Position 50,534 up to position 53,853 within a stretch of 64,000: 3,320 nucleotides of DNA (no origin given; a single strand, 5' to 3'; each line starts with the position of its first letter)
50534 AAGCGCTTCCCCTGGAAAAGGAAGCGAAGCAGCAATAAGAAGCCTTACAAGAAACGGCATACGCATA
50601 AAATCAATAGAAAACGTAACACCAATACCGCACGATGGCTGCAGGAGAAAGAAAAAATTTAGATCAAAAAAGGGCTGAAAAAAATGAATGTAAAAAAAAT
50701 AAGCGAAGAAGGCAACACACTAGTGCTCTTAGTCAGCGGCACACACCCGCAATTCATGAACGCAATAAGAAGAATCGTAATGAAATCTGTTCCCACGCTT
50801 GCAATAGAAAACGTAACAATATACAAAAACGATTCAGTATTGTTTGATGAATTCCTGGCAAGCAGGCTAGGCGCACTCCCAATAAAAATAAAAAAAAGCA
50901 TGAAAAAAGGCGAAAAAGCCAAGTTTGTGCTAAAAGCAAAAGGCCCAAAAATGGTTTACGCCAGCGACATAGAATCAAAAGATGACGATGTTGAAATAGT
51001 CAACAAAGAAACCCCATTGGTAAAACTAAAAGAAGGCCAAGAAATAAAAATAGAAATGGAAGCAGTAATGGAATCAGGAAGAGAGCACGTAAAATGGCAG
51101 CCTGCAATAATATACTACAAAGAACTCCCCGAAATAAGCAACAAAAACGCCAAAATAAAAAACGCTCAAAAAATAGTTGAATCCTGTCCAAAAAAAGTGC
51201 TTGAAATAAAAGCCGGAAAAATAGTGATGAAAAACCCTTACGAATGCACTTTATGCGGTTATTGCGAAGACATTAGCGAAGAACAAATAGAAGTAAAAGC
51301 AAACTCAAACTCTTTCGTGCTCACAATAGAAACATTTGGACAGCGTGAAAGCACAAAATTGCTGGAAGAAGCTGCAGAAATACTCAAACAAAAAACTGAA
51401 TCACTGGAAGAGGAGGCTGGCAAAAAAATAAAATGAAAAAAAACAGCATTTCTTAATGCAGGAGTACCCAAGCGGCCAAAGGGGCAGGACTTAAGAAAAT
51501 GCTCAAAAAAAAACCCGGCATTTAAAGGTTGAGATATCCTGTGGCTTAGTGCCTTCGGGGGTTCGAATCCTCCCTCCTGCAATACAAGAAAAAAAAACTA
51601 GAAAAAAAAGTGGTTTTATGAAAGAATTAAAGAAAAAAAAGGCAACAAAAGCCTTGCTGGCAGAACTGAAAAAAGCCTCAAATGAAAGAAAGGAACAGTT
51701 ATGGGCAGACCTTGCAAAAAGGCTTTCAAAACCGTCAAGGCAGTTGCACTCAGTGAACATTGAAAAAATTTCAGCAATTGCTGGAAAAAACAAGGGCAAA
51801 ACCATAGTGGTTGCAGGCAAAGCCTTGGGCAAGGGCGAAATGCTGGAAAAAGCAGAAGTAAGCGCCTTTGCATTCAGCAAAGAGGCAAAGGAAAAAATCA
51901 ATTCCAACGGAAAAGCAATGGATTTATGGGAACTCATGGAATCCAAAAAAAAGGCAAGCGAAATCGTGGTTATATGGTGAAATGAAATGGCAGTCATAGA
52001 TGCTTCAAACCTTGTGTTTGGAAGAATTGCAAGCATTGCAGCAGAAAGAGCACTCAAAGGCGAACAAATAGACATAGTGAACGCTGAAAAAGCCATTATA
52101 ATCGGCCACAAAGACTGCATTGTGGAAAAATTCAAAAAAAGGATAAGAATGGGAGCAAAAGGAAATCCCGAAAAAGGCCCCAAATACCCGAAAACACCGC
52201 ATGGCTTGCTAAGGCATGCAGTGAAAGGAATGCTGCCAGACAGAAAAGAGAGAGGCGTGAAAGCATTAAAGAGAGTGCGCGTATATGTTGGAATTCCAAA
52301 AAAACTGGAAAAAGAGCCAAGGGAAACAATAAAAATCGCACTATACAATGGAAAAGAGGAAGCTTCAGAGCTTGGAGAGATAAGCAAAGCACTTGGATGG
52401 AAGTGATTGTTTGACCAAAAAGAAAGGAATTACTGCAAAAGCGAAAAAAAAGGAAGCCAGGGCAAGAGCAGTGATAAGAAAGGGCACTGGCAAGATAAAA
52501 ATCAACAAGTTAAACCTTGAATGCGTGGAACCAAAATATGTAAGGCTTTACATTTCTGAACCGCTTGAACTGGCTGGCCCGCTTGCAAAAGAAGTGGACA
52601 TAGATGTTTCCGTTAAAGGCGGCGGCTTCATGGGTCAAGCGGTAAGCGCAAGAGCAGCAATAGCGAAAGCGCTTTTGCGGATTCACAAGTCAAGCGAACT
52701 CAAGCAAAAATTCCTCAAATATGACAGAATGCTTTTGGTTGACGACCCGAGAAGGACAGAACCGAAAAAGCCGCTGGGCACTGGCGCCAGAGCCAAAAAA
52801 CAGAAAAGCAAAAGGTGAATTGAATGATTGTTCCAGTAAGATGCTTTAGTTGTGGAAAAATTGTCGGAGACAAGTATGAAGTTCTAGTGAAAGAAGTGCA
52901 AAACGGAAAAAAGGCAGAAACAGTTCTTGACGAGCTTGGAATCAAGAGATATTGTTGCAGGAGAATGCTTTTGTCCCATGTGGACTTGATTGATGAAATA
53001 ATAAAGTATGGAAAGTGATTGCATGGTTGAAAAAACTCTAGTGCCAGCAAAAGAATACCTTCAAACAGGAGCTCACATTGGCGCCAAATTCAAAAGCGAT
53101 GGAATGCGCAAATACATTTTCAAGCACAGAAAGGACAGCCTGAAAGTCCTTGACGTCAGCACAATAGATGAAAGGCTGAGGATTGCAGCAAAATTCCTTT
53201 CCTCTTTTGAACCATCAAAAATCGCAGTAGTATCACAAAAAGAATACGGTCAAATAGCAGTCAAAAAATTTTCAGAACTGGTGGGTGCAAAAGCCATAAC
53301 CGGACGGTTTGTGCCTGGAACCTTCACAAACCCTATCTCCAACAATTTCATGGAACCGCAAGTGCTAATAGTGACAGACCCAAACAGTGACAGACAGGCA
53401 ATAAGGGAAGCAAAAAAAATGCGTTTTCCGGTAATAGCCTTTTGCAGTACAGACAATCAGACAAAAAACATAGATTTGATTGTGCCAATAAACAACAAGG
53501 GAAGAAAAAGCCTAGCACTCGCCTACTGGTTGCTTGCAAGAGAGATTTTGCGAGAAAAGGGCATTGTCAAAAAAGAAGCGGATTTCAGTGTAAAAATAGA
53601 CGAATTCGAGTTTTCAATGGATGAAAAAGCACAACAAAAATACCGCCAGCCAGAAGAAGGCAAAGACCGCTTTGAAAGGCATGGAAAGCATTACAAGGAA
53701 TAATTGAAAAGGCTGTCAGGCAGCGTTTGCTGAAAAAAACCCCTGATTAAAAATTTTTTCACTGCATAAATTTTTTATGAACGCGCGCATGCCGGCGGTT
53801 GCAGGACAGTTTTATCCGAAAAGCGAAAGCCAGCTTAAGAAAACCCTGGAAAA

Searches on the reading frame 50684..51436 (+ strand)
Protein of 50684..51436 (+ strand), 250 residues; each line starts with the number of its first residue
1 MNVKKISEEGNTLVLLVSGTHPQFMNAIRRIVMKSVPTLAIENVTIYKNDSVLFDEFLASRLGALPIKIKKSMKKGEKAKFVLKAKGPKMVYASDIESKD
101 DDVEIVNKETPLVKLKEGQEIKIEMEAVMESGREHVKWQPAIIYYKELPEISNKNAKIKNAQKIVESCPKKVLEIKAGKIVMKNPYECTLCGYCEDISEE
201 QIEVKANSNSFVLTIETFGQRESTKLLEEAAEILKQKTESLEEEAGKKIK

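Call 79: search_protein_families(library=pfam, proteins=[window:50684-51436:+], max_evalue=0.001)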
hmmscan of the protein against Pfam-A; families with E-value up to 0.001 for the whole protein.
window:50684-51436:+ (250 aa): 2 families
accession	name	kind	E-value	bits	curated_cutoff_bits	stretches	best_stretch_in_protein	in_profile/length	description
PF01000.31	RNA_pol_A_bac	-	9.5e-16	58.5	33.9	1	68-137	33-101/119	RNA polymerase Rpb3/RpoA insert domain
PF01193.29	RNA_pol_L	-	3.9e-14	52.6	24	1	16-237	3-73/74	RNA polymerase Rpb3/Rpb11 dimerisation domain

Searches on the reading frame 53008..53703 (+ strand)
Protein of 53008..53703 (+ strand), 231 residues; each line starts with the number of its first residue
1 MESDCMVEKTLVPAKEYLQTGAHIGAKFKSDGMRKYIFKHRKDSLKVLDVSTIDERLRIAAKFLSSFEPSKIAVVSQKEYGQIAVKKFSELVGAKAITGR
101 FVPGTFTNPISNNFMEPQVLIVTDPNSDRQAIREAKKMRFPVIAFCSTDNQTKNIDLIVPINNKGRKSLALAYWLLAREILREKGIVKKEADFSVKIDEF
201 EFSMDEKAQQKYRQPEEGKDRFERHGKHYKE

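Call 79: search_protein_families(library=pfam, proteins=[window:53008-53703:+], max_evalue=0.001)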
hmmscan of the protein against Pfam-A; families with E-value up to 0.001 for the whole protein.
window:53008-53703:+ (231 aa): 1 family
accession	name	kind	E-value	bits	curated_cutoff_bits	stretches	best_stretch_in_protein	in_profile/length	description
PF00318.25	Ribosomal_S2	-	3e-22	79.4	26.1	2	115-180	148-213/216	Ribosomal protein S2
